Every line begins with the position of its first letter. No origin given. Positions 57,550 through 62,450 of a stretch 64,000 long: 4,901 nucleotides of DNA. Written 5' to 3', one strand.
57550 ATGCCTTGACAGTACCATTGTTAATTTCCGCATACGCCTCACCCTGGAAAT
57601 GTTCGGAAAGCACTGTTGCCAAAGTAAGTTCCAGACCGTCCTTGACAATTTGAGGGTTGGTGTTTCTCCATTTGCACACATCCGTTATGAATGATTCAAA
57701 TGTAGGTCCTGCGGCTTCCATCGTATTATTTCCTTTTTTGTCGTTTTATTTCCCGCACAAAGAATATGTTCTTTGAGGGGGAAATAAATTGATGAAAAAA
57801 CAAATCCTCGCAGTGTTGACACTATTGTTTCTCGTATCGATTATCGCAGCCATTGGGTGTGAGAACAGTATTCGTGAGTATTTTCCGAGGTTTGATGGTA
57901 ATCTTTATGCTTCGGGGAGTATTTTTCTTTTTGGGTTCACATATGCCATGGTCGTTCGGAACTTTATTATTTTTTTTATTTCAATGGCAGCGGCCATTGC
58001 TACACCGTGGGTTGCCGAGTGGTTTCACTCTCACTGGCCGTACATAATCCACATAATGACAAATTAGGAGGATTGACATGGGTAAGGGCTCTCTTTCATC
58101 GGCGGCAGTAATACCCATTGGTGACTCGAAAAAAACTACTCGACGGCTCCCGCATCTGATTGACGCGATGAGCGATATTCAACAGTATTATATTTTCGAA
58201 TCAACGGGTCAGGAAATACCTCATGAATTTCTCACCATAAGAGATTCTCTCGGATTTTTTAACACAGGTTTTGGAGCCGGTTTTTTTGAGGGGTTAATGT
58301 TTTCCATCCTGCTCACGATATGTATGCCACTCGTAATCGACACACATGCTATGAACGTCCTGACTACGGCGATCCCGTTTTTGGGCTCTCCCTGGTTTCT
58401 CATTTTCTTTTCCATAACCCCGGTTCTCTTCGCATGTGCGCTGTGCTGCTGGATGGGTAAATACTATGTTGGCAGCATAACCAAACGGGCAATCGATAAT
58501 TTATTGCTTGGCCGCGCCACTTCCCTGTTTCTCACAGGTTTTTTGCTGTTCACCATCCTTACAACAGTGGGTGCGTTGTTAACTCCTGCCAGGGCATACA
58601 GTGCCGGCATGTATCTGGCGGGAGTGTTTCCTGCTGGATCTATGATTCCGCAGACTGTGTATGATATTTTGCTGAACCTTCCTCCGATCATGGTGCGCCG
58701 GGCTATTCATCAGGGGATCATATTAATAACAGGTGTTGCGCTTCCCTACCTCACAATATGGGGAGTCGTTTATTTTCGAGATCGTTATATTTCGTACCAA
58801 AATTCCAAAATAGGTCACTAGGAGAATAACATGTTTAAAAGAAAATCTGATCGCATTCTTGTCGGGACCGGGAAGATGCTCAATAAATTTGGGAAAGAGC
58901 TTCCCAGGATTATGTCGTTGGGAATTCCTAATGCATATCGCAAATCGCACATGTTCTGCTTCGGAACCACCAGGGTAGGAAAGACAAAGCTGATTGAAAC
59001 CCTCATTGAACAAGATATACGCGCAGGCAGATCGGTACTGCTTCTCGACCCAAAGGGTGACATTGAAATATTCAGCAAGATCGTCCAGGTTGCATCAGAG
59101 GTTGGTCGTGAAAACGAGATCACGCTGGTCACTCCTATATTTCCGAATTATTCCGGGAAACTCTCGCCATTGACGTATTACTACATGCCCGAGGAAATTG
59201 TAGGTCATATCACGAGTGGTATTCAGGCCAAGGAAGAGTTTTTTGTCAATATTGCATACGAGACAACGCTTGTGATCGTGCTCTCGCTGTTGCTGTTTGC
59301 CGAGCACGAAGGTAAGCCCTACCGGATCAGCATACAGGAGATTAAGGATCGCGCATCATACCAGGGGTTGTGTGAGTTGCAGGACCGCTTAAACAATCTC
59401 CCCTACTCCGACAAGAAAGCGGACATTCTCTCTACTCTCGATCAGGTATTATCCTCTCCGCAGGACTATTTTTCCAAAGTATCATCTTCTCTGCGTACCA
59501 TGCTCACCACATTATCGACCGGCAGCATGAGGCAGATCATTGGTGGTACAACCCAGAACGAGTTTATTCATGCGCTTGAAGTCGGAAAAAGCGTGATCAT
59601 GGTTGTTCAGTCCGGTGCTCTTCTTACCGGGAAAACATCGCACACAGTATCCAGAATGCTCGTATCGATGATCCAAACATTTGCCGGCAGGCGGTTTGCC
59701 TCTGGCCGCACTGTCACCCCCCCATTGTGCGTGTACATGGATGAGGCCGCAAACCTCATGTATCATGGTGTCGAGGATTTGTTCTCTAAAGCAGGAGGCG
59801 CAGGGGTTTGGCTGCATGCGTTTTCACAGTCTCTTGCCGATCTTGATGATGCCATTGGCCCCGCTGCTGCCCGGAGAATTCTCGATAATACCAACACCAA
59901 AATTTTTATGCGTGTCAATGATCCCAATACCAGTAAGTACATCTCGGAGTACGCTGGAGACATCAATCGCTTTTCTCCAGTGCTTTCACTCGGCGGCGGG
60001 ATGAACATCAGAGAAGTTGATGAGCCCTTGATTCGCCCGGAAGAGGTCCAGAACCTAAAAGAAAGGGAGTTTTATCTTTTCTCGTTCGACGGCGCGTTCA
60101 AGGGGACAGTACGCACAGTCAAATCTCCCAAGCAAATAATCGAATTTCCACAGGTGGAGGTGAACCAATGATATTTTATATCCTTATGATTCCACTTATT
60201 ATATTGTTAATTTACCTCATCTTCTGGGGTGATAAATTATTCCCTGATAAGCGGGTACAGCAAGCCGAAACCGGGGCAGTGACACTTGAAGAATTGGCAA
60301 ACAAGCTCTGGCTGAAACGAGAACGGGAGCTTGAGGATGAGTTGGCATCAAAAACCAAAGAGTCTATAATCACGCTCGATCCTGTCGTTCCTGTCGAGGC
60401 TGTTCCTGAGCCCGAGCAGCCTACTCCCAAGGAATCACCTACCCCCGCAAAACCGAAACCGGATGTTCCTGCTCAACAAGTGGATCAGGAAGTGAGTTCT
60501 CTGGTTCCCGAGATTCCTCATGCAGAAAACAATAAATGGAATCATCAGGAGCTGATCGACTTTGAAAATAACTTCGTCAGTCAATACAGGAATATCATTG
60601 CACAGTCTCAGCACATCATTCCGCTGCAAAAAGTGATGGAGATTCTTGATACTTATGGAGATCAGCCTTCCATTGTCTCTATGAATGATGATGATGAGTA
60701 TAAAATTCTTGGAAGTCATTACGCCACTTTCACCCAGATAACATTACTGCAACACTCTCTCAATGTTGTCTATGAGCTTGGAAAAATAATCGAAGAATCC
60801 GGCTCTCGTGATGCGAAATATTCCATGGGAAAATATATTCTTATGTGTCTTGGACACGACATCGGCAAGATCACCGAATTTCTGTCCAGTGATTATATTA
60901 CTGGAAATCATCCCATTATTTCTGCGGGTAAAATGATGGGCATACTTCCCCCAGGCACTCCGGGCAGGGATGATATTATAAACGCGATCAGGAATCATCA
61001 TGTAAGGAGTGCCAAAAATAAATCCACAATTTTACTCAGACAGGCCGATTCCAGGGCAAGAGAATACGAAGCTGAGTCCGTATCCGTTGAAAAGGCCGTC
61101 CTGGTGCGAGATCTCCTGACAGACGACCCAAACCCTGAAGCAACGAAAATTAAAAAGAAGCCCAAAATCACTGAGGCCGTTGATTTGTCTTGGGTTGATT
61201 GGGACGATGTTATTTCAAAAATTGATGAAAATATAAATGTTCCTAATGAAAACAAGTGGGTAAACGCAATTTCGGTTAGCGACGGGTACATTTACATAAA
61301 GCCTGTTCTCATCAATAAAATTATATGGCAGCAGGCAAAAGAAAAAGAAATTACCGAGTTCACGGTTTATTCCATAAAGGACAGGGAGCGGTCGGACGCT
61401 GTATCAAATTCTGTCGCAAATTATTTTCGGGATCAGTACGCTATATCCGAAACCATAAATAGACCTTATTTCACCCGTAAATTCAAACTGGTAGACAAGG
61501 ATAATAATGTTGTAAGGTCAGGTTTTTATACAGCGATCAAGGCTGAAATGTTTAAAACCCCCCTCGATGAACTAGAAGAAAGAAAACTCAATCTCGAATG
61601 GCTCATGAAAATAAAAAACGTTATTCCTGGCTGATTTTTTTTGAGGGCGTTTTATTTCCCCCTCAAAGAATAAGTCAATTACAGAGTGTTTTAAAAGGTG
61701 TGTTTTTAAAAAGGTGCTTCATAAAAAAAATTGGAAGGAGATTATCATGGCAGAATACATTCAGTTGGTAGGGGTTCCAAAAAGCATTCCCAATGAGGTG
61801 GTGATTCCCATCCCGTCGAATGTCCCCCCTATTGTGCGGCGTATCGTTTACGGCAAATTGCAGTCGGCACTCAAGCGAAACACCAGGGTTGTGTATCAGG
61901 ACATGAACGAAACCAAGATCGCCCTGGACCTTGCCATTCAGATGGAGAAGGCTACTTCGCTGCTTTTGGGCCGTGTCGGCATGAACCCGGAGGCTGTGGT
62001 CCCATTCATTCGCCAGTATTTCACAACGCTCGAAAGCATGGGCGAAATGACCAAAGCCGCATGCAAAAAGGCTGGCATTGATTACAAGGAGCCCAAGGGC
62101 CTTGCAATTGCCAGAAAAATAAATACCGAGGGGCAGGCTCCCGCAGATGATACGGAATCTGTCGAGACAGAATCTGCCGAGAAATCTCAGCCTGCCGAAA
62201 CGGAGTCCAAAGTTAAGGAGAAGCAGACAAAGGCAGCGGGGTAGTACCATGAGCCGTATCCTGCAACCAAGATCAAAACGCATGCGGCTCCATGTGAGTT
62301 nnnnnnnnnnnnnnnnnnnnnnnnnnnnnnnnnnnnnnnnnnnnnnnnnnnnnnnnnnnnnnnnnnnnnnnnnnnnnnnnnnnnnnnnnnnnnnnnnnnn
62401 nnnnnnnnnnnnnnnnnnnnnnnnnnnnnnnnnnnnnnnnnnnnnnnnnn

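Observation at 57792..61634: Coupling protein appears split (membrane protein plus soluble ATPase), followed by an HD-domain protein with a TM anchor as candidate relaxase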

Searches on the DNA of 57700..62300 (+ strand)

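Call 6: search_dna_similar(query=window:57700-62300:+, collection=plasmids, mode=near)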
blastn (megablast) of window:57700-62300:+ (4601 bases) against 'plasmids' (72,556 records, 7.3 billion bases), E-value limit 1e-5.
No match.

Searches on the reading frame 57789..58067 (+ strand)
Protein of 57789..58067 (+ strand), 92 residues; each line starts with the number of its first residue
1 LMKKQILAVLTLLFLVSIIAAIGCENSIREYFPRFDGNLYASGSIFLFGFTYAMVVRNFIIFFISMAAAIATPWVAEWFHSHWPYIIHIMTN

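Call 3: search_protein_families(library=pfam, proteins=[window:57789-58067:+], max_evalue=0.1)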
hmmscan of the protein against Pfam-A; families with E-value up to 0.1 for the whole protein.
window:57789-58067:+ (92 aa): 0 families

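Call 4: search_protein_families(library=ncbifam, proteins=[window:57789-58067:+], max_evalue=0.1)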
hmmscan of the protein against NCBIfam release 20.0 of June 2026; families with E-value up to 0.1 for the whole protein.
window:57789-58067:+ (92 aa): 1 family
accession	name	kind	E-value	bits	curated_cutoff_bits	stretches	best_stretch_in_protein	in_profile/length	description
NF033773.1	tellur_TrgA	subfamily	0.0003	20.9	40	1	7-83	73-144/145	TrgA family protein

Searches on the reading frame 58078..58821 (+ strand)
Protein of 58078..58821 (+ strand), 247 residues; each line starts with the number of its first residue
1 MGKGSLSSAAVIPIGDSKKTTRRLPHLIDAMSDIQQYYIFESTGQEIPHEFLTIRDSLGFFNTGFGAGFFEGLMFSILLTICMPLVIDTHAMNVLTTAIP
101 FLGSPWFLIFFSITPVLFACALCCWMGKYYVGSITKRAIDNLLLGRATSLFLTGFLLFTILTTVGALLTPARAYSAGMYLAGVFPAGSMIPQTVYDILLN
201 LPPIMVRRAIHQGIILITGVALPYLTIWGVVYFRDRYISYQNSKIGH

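Call 3: search_protein_families(library=pfam, proteins=[window:58078-58821:+], max_evalue=0.1)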
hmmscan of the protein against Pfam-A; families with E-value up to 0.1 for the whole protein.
window:58078-58821:+ (247 aa): 1 family
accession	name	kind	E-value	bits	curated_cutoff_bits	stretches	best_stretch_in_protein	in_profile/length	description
PF20617.3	DUF6803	-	0.027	15.1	27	1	89-189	4-107/162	Family of unknown function (DUF6803)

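Call 4: search_protein_families(library=ncbifam, proteins=[window:58078-58821:+], max_evalue=0.1)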
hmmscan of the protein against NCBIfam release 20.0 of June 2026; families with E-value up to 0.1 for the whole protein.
window:58078-58821:+ (247 aa): 0 families

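Call 20: search_dna_similar(query=window:58078-58821:+, collection=plasmids, mode=protein, max_evalue=1, max_rows=15)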
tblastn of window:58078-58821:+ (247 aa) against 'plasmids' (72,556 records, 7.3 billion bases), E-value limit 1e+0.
Records with a match: 3; places in all: 4; records where one place covers at least 80% of the query: 1.
Best place of each record, by identity: <60% 3.
By first word of the organism name: Campylobacter 2; Desulfosarcina 1.
By predicted mobility (MOB-suite, as given by PLSDB): non-mobilizable 3.
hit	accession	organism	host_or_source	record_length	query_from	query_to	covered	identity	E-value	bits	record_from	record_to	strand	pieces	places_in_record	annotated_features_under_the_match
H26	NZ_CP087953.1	Desulfosarcina sp. BuS5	-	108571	8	245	91%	39.4%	3e-29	154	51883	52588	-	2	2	hypothetical protein (x2)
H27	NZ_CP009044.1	Campylobacter iguaniorum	Bearded dragon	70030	15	147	54%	31.6%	9e-5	50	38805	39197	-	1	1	hypothetical protein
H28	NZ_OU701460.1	Campylobacter upsaliensis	Canis lupus familiaris,feces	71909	27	147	49%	34.7%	4e-7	58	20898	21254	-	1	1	hypothetical protein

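Call 71: search_protein_families(library=phrogs, proteins=[window:58078-58821:+], max_evalue=0.01)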
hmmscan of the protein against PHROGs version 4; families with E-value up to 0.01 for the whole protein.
window:58078-58821:+ (247 aa): 0 families

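Call 83: find_homologous_proteins(query=window:58078-58821:+, max_evalue=0.001)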
Query window:58078-58821:+ (247 aa): 9 proteins with E <= 0.001 among 559 candidates.
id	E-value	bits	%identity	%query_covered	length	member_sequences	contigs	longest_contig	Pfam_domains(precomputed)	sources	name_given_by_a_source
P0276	2.8e-160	550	100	100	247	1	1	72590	-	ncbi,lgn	-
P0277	2.3e-121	422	74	100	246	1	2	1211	-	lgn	-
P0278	4.9e-117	408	72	98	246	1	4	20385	-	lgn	-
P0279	2.2e-115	403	69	100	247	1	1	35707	-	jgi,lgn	jgi:hypothetical protein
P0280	8.1e-55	204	42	98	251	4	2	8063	-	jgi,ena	-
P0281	2.1e-53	200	40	98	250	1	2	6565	-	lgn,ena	-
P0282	1.2e-52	197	43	94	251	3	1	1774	-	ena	-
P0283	6.4e-52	195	42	96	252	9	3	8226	-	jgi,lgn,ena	-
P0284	1.7e-50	190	40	96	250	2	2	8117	-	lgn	-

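Call 84: find_encoding_contigs(protein=P0278, flank=10000, max_places=1)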
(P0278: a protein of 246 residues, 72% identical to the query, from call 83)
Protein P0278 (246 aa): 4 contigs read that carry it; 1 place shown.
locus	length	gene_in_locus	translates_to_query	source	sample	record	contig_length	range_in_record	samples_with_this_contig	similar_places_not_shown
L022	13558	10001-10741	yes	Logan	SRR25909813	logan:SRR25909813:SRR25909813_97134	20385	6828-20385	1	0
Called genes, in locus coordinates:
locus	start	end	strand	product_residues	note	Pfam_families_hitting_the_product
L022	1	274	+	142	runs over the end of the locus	-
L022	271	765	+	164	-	-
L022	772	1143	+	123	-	-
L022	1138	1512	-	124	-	PF00472:RF-1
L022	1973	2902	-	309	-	PF02601:Exonuc_VII_L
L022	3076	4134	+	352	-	-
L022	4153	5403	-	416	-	PF00989:PAS (faint)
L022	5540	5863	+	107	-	PF01381:HTH_3, PF12844:HTH_19 (faint)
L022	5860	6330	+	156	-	PF01464:SLT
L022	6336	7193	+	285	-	-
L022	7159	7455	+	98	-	-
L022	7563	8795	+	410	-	PF12323:HTH_OrfB_IS605 (weak), PF01385:OrfB_IS605, PF07282:Cas12f1-like_TNB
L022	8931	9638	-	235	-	-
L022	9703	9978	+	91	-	-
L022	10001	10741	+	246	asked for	-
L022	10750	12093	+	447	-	PF02534:T4SS-DNA_transf, PF10412:TrwB_AAD_bind (weak), PF12696:TraG-D_C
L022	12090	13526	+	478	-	PF01966:HD (faint)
